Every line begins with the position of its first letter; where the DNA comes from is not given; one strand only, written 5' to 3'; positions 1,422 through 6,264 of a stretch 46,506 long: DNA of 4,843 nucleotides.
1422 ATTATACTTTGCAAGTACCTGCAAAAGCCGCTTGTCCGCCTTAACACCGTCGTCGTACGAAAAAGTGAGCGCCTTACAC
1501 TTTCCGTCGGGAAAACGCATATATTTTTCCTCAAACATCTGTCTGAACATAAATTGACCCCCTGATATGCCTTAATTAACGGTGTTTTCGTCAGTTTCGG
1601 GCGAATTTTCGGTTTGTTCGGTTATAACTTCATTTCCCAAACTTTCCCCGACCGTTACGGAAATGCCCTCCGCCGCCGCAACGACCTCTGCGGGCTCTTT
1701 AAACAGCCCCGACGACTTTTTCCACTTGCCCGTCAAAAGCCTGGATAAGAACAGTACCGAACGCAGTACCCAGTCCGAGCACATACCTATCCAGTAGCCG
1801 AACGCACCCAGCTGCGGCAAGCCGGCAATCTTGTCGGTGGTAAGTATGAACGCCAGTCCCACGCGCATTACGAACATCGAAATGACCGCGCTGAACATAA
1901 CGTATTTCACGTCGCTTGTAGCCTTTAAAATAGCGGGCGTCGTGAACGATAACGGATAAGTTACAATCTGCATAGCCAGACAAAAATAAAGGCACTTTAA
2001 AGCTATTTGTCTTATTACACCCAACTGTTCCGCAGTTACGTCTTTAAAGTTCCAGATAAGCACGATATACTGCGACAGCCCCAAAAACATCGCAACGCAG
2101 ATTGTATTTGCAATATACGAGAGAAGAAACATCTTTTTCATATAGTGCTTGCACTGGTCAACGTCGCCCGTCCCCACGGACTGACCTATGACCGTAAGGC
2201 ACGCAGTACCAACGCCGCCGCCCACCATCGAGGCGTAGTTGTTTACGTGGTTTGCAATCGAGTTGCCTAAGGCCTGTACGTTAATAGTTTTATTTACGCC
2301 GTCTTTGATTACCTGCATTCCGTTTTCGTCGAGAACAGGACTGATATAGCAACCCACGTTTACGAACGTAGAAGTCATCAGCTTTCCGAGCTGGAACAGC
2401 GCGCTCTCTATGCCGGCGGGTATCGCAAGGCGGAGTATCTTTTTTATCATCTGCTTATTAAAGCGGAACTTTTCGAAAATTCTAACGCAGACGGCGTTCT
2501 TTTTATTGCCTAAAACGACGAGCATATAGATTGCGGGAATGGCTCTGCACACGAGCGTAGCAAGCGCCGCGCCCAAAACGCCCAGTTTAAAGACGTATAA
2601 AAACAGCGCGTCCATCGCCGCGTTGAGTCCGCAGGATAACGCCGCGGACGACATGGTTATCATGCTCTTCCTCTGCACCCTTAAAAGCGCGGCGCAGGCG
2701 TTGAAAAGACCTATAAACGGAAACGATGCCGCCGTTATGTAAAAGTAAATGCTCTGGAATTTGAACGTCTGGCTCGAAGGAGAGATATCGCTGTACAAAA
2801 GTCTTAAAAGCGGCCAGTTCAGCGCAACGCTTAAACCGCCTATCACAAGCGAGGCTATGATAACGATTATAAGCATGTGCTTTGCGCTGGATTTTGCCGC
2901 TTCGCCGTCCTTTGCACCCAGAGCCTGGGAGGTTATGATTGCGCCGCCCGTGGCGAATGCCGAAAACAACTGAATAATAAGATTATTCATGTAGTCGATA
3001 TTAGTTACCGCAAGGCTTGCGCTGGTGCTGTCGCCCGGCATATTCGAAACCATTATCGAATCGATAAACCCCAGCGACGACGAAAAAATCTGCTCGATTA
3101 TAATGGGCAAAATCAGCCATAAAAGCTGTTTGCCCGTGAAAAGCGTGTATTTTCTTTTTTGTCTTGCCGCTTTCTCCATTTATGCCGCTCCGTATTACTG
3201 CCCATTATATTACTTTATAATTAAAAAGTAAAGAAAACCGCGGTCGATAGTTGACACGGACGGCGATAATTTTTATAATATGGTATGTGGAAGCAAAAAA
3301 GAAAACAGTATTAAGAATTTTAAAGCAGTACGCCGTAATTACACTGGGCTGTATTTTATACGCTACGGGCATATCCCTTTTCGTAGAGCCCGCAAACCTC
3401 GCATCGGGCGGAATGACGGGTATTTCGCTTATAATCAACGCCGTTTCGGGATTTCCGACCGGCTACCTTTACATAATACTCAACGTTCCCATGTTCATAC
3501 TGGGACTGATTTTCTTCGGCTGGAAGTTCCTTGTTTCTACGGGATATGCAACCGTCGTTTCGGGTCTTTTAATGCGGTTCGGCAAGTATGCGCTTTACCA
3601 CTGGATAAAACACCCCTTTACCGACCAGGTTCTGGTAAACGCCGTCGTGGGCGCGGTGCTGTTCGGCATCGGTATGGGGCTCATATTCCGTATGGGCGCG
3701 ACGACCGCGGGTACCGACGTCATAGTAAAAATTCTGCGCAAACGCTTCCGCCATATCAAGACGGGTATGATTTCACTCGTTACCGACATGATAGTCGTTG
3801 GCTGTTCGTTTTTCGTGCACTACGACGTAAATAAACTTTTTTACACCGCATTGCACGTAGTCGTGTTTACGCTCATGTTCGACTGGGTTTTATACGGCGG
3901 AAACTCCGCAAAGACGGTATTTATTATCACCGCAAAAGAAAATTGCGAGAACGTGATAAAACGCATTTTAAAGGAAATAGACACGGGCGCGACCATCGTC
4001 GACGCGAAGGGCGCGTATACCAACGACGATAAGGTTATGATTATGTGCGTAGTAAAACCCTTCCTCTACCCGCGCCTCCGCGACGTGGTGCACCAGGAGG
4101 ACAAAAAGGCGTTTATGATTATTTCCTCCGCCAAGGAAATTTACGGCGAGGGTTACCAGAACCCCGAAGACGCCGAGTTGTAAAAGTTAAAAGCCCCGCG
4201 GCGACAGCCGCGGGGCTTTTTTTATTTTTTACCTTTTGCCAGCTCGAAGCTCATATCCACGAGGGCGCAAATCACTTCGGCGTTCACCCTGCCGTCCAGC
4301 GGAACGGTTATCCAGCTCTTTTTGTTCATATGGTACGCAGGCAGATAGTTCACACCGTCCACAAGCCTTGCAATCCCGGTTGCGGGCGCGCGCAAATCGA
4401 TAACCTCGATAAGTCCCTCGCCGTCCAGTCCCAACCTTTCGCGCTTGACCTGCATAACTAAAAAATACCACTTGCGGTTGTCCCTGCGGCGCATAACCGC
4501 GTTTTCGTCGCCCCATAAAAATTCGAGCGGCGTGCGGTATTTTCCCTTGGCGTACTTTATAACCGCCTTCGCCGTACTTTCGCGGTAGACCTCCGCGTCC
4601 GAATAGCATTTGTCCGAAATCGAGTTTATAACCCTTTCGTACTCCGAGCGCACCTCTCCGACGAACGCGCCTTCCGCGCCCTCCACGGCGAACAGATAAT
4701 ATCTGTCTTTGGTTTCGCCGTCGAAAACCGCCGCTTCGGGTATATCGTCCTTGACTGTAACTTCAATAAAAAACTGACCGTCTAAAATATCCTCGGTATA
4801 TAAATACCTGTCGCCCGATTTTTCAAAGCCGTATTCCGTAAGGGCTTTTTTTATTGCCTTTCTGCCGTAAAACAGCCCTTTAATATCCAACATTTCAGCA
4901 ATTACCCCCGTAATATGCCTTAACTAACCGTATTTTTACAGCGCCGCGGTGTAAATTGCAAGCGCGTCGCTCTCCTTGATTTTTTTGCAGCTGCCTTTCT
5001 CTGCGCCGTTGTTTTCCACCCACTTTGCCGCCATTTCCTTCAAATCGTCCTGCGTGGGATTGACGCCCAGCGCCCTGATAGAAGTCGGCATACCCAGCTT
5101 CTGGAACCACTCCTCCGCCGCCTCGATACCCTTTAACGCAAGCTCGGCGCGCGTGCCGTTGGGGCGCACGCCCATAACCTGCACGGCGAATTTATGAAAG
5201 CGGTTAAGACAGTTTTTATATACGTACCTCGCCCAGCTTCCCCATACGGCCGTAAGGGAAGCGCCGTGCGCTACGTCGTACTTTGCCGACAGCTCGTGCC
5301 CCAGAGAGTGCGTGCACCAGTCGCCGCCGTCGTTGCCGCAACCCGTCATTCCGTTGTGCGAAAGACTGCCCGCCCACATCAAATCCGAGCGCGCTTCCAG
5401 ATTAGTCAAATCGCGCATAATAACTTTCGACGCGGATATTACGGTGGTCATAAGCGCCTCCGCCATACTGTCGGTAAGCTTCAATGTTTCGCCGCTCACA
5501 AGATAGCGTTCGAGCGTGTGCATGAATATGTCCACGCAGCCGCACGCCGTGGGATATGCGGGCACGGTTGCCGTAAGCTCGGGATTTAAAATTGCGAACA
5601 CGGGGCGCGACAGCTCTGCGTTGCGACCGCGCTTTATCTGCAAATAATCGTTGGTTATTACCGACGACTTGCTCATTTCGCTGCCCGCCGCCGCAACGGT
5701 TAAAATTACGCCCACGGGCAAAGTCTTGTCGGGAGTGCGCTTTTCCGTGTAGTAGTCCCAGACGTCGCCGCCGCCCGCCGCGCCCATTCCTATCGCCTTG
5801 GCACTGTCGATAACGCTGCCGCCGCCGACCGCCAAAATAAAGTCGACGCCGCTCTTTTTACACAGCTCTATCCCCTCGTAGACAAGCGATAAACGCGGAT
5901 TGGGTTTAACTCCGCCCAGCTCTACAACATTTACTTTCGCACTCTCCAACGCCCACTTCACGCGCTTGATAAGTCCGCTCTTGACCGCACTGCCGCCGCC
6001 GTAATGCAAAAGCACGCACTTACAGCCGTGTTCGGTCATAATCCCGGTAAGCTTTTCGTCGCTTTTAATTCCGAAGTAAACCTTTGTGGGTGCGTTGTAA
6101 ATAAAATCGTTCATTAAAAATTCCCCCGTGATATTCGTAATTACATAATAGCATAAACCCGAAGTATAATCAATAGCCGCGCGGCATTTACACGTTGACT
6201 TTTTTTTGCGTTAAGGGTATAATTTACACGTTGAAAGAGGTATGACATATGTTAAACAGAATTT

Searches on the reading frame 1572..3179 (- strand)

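Call 26: search_protein_families(library=pfam, proteins=[window:1572-3179:-], max_evalue=0.001)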
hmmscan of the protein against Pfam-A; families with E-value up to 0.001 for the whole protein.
window:1572-3179:- (535 aa): 1 family
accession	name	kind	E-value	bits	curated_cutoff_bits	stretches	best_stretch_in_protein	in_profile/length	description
PF01554.23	MatE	-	6e-27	94.7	24.9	2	25-190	1-159/161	MatE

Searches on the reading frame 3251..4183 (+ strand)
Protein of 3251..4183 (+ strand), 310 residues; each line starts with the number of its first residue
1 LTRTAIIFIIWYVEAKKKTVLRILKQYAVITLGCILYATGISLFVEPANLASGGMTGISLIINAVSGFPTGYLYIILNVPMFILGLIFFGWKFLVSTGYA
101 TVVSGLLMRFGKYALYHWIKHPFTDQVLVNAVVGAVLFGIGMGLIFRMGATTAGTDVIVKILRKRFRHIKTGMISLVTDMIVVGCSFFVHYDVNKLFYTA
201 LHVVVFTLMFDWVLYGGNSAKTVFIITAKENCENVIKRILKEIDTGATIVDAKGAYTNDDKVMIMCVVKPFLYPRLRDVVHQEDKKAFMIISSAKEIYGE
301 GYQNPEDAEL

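Call 26: search_protein_families(library=pfam, proteins=[window:3251-4183:+], max_evalue=0.001)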
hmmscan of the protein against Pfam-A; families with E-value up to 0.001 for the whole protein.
window:3251-4183:+ (310 aa): 2 families
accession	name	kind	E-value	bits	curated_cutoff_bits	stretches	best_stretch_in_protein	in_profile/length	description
PF02588.21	YitT_membrane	-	6.8e-54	182.8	24.3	1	27-230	2-197/205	Uncharacterised 5xTM membrane BCR, YitT family COG1284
PF10035.14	DUF2179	-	1.6e-20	73.1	22.8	1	246-299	2-55/55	Uncharacterized protein conserved in bacteria (DUF2179)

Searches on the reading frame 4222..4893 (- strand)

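Call 26: search_protein_families(library=pfam, proteins=[window:4222-4893:-], max_evalue=0.001)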
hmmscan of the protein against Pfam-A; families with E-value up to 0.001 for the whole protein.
window:4222-4893:- (223 aa): 1 family
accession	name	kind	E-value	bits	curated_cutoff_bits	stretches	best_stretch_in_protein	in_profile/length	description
PF04237.18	YjbR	-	2.4e-12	47.8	30.1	1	120-218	5-88/88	YjbR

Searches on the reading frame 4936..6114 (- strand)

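Call 26: search_protein_families(library=pfam, proteins=[window:4936-6114:-], max_evalue=0.001)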
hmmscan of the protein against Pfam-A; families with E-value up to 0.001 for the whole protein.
window:4936-6114:- (392 aa): 3 families
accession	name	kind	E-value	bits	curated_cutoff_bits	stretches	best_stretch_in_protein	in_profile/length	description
PF00465.25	Fe-ADH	-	1.5e-40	138.9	31.3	1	9-178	1-168/168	Iron-containing alcohol dehydrogenase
PF25137.1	ADH_Fe_C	-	7.6e-28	98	27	1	189-391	1-193/194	Fe-containing alcohol dehydrogenase family, C-terminal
PF13685.12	Fe-ADH_2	-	8.6e-07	29.5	28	1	20-110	8-95/149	Iron-containing alcohol dehydrogenase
